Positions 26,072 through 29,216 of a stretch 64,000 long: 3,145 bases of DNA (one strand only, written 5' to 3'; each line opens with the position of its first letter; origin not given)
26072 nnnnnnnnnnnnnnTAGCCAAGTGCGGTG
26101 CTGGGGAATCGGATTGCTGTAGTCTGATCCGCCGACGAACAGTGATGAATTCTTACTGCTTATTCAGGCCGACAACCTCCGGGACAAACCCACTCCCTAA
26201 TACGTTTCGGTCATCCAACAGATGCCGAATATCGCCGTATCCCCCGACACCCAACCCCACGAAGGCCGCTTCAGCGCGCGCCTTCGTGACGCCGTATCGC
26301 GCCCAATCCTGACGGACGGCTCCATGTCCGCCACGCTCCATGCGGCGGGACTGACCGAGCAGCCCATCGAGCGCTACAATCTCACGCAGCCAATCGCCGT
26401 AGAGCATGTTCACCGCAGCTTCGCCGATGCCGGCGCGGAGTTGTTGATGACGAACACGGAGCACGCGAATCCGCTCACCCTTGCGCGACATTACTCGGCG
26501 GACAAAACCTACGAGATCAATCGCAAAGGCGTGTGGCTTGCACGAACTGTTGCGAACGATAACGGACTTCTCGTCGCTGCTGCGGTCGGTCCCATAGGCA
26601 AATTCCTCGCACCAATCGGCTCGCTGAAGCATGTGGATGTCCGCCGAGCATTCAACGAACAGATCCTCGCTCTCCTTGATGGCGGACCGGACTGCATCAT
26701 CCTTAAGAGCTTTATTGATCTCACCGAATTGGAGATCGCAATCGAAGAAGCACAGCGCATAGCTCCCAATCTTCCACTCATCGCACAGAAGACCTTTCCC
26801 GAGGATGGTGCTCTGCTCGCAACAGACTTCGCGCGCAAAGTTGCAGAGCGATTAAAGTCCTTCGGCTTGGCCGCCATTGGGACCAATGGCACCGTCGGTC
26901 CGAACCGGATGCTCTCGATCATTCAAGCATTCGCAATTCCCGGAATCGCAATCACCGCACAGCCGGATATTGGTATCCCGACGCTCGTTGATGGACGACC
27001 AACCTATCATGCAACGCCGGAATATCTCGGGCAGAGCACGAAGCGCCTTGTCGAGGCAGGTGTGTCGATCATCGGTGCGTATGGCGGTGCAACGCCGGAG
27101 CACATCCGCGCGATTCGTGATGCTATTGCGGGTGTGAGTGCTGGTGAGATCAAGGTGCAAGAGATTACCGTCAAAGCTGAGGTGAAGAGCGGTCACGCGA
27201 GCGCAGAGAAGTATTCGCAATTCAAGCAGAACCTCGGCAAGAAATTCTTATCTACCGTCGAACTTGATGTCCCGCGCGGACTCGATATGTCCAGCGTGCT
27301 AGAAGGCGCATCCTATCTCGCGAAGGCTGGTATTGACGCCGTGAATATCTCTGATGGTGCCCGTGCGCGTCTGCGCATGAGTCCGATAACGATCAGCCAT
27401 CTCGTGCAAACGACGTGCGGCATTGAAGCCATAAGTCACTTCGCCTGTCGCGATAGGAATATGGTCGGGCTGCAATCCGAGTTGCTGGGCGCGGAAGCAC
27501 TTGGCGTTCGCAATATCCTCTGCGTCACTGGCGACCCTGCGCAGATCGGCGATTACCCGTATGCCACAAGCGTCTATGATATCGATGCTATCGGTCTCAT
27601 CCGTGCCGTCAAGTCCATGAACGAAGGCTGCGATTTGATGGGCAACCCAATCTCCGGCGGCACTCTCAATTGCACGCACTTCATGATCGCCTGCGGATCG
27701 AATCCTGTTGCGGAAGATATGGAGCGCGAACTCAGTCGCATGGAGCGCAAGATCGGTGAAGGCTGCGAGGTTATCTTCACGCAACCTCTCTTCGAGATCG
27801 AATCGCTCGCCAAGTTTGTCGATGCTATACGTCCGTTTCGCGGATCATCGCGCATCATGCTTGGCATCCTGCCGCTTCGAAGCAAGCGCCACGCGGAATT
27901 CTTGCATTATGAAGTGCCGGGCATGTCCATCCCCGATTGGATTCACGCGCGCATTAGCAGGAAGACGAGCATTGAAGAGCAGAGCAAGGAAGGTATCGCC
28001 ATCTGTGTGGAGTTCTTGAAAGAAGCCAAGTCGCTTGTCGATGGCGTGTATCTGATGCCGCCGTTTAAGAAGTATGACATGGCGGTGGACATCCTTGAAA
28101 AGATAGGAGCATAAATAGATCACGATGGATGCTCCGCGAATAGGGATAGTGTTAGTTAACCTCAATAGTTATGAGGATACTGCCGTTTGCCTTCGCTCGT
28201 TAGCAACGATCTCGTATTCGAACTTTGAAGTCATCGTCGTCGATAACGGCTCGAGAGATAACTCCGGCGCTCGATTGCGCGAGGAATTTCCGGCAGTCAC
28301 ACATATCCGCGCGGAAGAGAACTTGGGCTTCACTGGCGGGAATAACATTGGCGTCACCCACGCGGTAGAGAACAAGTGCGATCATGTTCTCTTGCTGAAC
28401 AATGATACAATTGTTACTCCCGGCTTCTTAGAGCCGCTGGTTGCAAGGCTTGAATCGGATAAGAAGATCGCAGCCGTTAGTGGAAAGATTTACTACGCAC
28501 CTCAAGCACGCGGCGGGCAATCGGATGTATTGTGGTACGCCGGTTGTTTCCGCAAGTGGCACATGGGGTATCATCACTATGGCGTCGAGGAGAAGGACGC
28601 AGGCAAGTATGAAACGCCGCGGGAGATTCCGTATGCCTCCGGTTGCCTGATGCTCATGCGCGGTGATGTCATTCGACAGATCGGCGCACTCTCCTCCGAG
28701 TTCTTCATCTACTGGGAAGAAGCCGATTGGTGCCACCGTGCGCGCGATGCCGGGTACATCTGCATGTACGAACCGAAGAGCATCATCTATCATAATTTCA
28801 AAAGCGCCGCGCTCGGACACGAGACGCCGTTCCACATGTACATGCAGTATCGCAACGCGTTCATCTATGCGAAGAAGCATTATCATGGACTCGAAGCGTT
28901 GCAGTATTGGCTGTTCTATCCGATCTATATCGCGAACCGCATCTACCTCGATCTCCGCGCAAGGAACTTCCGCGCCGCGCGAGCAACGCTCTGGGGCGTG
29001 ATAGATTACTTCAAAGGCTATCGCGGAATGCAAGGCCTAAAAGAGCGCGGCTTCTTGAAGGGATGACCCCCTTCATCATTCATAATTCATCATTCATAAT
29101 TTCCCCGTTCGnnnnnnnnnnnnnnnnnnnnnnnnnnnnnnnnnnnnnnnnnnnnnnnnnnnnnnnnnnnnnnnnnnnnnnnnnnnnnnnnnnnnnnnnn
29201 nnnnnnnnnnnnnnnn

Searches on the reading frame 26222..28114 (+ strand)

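Call 4: search_protein_families(library=pfam, proteins=[window:26222-28114:+], max_evalue=0.01)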
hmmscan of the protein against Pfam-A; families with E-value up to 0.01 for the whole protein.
window:26222-28114:+ (630 aa): 2 families
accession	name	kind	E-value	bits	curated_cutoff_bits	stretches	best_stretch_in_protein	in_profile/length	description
PF02574.22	S-methyl_trans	-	2e-45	156.3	22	1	30-301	2-282/283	Homocysteine S-methyltransferase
PF02219.23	MTHFR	-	7.9e-32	111.2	24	1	340-626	9-284/287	Methylenetetrahydrofolate reductase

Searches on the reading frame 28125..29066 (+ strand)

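Call 4: search_protein_families(library=pfam, proteins=[window:28125-29066:+], max_evalue=0.01)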
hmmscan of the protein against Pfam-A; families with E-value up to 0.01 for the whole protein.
window:28125-29066:+ (313 aa): 3 families
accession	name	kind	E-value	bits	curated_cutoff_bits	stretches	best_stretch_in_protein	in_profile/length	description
PF00535.33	Glycos_transf_2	-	8.8e-21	75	23.3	1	8-186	2-167/168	Glycosyl transferase family 2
PF13641.12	Glyco_tranf_2_3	-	3.9e-13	50.4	27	1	4-228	1-216/230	Glycosyltransferase like family 2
PF13632.12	Glyco_trans_2_3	-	1.2e-08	35.4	27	1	87-257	1-144/198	Glycosyl transferase family group 2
